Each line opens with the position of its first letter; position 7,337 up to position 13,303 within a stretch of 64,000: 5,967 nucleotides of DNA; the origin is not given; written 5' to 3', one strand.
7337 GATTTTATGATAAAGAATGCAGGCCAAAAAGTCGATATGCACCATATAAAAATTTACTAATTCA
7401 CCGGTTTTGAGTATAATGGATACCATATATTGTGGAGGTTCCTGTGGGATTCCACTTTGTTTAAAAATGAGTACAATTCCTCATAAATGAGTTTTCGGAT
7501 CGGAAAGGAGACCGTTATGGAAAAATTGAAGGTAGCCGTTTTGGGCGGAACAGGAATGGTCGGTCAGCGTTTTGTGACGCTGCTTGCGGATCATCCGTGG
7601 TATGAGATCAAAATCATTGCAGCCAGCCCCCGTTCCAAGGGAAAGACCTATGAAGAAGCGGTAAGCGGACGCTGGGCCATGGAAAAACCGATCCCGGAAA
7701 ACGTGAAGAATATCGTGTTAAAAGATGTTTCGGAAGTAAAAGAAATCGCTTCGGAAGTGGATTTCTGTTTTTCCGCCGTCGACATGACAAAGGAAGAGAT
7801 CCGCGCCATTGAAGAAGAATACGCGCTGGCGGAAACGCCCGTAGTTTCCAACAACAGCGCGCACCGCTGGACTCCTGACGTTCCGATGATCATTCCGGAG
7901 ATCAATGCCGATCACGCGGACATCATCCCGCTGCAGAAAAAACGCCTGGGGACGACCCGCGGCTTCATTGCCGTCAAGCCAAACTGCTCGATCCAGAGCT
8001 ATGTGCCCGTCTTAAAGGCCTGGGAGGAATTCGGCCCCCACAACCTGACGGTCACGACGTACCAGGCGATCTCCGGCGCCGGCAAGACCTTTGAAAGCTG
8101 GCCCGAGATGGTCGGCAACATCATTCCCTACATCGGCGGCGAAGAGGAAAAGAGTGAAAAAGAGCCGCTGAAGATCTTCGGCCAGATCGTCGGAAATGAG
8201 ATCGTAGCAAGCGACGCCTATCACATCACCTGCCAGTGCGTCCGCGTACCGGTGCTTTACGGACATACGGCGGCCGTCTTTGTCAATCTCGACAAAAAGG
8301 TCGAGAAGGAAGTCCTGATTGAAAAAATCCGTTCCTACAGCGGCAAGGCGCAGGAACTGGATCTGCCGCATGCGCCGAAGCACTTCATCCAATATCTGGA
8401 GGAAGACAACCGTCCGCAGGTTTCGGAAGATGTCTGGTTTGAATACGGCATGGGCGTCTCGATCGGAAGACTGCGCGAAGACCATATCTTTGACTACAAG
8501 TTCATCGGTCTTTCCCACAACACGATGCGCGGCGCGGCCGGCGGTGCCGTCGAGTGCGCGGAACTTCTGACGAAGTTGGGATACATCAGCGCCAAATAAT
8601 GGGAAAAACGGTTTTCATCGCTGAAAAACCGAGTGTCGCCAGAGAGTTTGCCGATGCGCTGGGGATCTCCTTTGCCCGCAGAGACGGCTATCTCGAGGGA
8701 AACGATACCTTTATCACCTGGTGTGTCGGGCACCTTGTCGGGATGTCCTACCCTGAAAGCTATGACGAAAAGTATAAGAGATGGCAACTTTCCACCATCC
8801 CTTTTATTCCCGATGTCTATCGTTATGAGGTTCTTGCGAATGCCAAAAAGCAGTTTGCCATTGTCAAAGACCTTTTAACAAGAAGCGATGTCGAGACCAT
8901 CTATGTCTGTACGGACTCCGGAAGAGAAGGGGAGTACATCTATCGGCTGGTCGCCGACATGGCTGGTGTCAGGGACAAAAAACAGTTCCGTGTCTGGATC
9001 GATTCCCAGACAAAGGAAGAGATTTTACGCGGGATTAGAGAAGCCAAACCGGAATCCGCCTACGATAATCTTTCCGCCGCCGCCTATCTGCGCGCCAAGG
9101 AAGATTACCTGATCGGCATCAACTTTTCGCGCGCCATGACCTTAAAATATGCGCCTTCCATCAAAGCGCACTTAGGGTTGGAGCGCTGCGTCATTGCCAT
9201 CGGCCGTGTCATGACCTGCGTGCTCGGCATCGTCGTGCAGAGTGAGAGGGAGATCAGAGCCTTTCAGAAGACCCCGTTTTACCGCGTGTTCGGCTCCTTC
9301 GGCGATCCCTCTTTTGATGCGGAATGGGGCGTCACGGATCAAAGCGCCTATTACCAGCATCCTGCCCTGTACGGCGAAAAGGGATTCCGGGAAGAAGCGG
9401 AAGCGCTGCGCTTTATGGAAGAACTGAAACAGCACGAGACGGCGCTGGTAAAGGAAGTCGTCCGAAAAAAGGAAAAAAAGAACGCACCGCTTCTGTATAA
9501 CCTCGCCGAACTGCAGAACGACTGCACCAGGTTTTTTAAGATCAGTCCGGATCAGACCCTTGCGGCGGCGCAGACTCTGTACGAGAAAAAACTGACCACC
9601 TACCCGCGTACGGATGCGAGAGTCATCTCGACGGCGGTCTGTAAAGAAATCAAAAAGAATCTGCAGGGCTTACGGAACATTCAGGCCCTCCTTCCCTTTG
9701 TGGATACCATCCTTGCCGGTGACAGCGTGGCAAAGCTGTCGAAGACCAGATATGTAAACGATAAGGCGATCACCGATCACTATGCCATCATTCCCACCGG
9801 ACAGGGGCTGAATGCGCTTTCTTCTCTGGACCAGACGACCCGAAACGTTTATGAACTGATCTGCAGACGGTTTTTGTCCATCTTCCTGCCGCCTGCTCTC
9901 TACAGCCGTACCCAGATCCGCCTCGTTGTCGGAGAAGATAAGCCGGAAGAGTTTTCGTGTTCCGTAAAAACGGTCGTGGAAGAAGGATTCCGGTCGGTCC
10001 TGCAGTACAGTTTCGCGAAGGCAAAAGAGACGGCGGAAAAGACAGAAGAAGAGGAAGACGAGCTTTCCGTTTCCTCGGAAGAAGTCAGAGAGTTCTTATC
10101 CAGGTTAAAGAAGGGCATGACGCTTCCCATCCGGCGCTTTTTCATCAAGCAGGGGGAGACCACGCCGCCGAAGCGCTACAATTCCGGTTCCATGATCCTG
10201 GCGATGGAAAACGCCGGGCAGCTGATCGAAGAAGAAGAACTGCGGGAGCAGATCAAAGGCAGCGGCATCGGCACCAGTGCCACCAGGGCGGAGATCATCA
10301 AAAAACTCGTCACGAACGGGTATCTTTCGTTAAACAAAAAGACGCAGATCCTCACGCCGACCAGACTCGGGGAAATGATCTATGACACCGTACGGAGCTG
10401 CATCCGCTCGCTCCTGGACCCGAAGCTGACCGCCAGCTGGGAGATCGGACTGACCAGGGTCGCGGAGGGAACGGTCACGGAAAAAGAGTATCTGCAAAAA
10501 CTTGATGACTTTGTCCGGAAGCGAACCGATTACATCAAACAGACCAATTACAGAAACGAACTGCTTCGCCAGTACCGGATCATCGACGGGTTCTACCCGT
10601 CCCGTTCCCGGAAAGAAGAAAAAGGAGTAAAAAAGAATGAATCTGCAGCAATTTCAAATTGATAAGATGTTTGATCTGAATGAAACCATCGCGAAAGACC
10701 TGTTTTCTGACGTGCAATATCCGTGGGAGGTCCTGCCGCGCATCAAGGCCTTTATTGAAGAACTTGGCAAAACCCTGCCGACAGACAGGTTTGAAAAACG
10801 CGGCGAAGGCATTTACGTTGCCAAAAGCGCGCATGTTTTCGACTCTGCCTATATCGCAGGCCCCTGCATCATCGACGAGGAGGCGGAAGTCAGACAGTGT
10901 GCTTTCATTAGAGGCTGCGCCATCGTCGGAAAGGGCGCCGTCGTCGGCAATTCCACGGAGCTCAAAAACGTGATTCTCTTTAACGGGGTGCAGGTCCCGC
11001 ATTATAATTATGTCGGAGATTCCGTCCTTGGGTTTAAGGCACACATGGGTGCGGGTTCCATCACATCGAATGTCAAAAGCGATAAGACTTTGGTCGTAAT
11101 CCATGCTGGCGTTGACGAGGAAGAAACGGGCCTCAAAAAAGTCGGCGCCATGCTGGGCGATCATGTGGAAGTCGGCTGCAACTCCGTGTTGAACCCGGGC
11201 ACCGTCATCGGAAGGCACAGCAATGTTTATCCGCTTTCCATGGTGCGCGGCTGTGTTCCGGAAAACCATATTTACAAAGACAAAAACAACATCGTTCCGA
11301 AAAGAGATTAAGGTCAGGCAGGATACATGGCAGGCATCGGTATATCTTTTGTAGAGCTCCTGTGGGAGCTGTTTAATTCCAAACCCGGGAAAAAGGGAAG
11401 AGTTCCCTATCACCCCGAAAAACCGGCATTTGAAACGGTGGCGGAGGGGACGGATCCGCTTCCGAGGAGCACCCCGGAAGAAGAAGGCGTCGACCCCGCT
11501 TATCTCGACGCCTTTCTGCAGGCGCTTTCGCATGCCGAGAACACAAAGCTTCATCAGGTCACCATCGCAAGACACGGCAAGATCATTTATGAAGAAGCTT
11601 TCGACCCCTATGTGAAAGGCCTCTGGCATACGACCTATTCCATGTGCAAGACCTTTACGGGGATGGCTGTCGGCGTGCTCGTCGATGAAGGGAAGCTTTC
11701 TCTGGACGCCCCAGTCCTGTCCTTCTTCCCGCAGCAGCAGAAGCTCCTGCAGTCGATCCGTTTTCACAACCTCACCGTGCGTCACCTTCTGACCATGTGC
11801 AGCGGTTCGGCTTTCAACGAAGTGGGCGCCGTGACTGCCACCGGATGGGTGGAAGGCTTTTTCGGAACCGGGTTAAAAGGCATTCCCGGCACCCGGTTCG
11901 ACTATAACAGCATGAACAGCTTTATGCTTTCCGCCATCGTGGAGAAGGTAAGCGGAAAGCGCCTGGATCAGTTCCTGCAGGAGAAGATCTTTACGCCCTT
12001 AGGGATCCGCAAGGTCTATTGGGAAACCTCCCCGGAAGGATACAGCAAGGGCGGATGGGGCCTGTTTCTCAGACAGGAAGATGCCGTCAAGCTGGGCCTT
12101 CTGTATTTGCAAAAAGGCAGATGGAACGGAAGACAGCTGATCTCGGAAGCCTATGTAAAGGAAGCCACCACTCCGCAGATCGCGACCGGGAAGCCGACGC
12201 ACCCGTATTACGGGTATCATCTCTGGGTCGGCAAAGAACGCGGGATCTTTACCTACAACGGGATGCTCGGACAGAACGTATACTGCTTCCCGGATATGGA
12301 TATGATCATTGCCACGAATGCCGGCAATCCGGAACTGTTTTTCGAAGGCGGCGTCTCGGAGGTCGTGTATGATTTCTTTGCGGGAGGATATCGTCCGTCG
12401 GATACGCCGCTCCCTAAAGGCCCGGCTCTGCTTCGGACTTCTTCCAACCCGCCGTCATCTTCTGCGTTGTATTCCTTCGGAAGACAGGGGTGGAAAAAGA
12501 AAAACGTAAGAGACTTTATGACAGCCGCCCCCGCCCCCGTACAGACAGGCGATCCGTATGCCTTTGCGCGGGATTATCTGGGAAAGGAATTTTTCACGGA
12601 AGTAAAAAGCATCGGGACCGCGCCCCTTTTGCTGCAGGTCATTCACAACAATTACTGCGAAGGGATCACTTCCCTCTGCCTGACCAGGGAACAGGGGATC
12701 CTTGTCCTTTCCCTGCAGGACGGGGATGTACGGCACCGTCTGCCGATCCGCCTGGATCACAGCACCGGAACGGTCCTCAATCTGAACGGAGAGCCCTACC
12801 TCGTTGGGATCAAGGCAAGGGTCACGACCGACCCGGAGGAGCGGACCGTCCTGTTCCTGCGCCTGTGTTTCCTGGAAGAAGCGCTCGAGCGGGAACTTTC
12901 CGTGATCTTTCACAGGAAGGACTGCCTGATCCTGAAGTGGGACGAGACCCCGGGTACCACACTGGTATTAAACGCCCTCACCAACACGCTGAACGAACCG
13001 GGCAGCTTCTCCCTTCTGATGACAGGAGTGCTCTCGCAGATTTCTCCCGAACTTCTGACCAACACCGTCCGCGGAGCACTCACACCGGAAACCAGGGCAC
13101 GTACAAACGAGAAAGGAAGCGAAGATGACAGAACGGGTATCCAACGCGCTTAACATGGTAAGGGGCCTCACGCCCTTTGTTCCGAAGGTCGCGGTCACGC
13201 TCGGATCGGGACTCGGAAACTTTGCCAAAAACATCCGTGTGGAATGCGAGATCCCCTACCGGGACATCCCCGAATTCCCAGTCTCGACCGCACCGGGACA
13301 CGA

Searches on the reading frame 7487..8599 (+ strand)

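Call 34: search_protein_families(library=pfam, proteins=[window:7487-8599:+], max_evalue=0.00001)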
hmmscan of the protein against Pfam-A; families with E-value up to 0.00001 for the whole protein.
window:7487-8599:+ (370 aa): 2 families
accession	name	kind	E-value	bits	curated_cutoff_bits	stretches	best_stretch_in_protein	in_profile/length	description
PF02774.23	Semialdhyde_dhC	-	1.6e-26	94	26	1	182-347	9-183/184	Semialdehyde dehydrogenase, dimerisation domain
PF01118.30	Semialdhyde_dh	-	3.6e-26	92.4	26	1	15-144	1-118/121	Semialdehyde dehydrogenase, NAD binding domain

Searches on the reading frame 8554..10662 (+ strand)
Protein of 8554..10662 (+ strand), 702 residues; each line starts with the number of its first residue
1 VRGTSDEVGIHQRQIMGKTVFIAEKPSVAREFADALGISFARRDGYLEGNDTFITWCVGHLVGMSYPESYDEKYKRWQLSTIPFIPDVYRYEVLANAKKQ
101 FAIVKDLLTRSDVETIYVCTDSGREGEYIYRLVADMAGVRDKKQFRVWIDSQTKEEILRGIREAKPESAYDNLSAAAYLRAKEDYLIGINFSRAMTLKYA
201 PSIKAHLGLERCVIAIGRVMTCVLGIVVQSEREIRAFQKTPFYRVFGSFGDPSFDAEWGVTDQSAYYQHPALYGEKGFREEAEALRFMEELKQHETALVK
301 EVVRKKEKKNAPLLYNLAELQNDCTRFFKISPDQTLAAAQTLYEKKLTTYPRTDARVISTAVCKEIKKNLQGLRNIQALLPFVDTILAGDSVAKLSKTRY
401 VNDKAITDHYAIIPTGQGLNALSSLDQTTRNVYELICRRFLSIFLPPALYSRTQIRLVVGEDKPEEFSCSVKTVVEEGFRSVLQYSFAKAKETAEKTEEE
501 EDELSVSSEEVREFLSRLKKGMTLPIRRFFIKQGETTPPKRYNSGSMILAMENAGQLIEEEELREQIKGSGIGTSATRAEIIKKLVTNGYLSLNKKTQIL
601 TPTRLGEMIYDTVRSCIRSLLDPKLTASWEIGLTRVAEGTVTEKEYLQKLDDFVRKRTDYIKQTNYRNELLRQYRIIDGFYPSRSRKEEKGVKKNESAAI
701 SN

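Call 34: search_protein_families(library=pfam, proteins=[window:8554-10662:+], max_evalue=0.00001)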
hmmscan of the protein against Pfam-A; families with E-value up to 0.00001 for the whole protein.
window:8554-10662:+ (702 aa): 2 families
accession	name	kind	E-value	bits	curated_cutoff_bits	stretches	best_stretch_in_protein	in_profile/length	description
PF01131.25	Topoisom_bac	-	1.5e-96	324.4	35.1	1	170-647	3-410/411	DNA topoisomerase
PF01751.28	Toprim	-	1.4e-09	38.4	23.1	1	19-149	1-93/96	Toprim domain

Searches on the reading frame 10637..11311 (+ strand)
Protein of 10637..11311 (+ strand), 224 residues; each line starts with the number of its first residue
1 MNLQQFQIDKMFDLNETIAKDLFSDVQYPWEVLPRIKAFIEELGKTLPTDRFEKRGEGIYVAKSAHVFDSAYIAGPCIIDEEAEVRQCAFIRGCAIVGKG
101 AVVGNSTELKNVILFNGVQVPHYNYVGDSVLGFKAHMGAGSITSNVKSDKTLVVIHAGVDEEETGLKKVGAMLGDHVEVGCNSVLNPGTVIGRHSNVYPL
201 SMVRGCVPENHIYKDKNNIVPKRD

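Call 34: search_protein_families(library=pfam, proteins=[window:10637-11311:+], max_evalue=0.00001)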
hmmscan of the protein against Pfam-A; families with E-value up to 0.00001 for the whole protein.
window:10637-11311:+ (224 aa): 2 families
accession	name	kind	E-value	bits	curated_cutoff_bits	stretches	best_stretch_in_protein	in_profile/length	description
PF25084.1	LbH_EIF2B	-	1.3e-09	38.4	54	1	58-142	3-86/105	EIF2B subunit epsilon LbH domain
PF00132.30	Hexapep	-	9.4e-09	35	27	0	171-205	2-36/36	Bacterial transferase hexapeptide (six repeats)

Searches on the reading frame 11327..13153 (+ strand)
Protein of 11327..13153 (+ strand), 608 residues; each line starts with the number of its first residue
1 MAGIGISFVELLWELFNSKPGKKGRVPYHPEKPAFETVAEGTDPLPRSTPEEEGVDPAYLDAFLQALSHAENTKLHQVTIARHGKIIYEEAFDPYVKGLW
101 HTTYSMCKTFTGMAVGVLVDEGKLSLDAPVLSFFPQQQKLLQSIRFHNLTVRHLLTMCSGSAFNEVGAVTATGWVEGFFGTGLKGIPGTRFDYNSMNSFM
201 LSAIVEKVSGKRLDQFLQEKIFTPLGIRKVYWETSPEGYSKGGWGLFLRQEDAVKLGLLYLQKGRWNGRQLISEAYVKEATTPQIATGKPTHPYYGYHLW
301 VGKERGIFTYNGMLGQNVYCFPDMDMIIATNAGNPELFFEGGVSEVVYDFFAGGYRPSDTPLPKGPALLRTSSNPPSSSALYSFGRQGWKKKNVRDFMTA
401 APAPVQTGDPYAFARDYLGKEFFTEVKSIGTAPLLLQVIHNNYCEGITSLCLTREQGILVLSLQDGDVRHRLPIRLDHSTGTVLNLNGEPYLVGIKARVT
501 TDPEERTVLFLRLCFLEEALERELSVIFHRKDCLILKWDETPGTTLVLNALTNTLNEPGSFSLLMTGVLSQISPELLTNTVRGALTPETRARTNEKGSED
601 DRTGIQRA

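Call 34: search_protein_families(library=pfam, proteins=[window:11327-13153:+], max_evalue=0.00001)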
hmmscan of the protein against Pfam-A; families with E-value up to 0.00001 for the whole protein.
window:11327-13153:+ (608 aa): 1 family
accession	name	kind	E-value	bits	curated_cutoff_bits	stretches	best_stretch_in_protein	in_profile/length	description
PF00144.29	Beta-lactamase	-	2.6e-30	106.2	27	1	77-329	18-305/329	Beta-lactamase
